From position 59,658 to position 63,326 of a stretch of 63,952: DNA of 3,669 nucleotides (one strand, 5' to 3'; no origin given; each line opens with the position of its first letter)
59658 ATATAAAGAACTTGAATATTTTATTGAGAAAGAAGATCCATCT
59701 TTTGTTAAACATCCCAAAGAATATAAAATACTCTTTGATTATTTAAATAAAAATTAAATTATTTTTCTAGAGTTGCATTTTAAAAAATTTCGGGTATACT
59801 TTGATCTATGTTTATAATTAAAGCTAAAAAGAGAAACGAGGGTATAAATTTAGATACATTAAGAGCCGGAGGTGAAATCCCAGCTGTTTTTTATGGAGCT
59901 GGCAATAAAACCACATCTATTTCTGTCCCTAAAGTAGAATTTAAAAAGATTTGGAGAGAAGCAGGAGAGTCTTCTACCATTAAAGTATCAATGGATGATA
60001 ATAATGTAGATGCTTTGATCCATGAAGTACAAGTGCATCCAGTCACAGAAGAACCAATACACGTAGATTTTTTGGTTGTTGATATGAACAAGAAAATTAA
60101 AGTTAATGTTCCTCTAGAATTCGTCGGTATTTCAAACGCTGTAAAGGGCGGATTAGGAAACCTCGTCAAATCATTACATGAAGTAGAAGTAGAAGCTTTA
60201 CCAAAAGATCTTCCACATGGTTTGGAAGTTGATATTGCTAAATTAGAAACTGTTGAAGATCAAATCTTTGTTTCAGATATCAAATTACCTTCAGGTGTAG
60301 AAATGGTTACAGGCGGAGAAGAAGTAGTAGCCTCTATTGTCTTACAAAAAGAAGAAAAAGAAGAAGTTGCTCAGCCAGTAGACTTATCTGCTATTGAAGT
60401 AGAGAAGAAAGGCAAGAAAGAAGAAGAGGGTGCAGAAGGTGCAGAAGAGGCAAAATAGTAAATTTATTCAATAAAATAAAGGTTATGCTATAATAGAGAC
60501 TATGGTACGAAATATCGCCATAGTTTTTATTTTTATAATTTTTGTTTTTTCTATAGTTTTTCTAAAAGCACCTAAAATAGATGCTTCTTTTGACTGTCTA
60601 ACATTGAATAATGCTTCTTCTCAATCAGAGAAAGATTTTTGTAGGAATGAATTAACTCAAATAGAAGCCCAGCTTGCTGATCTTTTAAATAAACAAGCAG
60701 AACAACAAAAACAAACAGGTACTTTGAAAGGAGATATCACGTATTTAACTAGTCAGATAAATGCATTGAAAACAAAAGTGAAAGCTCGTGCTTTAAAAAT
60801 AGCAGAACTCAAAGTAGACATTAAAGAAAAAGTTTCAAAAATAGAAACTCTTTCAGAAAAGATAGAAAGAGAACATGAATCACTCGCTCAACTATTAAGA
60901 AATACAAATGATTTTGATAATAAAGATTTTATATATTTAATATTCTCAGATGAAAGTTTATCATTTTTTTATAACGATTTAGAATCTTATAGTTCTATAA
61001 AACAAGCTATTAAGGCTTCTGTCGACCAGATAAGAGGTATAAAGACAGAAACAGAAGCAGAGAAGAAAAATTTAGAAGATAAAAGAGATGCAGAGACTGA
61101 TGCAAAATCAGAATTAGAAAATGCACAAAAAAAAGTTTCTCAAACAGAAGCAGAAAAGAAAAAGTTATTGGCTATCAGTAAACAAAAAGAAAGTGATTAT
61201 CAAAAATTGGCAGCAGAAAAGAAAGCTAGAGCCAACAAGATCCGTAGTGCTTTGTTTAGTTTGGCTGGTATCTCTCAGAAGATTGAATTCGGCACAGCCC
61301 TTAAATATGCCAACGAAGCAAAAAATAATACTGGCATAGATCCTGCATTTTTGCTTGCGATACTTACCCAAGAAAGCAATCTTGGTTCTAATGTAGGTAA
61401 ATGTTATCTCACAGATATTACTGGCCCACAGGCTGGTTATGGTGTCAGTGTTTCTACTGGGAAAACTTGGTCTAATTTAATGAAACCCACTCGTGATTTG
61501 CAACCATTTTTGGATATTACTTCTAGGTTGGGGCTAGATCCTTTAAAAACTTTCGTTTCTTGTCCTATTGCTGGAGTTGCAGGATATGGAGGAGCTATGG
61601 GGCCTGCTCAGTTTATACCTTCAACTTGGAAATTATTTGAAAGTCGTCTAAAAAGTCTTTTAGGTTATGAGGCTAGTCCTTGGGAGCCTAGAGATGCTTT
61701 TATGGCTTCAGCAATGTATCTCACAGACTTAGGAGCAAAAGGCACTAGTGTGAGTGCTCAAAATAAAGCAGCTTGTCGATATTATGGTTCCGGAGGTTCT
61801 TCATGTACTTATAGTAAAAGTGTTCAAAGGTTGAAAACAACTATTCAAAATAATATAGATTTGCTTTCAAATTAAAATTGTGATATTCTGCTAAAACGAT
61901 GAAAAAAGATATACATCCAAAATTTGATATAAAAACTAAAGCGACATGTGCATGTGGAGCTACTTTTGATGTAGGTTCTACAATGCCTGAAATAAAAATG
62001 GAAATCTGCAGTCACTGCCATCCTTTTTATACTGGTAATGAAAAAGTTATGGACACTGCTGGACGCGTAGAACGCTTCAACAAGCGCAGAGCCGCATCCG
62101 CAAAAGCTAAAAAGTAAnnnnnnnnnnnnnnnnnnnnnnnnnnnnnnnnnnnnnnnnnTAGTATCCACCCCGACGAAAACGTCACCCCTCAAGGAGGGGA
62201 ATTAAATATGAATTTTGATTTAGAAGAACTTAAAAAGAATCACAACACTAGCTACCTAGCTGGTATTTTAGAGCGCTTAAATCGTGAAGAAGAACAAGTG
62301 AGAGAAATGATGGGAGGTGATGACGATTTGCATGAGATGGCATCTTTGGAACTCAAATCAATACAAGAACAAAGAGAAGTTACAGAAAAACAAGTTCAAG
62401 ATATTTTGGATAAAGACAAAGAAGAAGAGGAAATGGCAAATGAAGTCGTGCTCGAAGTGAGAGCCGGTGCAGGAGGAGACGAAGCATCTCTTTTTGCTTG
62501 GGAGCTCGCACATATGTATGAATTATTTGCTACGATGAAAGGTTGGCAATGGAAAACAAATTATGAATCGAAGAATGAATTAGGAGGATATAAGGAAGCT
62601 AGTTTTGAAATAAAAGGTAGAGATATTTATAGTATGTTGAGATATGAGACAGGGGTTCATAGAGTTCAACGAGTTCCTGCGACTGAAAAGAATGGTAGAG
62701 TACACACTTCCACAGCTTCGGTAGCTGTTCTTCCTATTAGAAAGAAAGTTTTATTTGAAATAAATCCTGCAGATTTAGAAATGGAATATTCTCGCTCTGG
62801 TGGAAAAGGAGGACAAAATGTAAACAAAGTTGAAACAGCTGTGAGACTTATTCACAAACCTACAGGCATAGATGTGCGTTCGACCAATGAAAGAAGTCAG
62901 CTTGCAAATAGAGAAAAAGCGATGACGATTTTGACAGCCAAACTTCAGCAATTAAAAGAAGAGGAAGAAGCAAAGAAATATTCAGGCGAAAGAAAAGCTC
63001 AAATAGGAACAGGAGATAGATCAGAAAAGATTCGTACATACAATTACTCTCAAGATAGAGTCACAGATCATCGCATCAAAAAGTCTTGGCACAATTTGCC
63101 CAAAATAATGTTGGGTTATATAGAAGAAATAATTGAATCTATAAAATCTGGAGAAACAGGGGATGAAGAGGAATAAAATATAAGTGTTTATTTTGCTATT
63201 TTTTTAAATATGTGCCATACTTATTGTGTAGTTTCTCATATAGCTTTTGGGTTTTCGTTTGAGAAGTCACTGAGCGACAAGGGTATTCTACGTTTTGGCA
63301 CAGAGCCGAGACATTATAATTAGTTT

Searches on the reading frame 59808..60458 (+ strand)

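Call 96: search_protein_families(library=pfam, proteins=[window:59808-60458:+], max_evalue=0.00001)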
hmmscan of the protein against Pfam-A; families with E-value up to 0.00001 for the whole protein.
window:59808-60458:+ (216 aa): 2 families
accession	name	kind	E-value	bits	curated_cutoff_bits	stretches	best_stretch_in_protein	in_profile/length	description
PF14693.11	Ribosomal_TL5_C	-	1.4e-22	80.2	27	1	96-179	1-82/84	Ribosomal protein TL5, C-terminal domain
PF01386.24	Ribosomal_L25p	-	2.4e-20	73.2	23.6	1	4-88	1-82/82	Ribosomal L25p family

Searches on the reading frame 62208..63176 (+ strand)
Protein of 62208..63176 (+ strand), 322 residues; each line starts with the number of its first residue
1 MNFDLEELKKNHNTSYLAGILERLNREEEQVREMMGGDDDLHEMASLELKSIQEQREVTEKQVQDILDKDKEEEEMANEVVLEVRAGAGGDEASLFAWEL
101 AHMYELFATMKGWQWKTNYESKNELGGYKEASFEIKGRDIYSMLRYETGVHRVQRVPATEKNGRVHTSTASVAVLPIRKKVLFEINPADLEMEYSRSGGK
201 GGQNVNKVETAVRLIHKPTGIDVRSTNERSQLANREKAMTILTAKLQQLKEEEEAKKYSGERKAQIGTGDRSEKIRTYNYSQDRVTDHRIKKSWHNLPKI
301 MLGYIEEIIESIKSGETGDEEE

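Call 96: search_protein_families(library=pfam, proteins=[window:62208-63176:+], max_evalue=0.00001)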
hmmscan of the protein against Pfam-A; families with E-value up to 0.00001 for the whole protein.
window:62208-63176:+ (322 aa): 2 families
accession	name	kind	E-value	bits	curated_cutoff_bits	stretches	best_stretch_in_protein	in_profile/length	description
PF03462.23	PCRF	-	2.5e-47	161.7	24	1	19-172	39-194/194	PCRF domain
PF00472.26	RF-1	-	1.1e-37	128.9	35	1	181-289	3-116/116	RF-1 domain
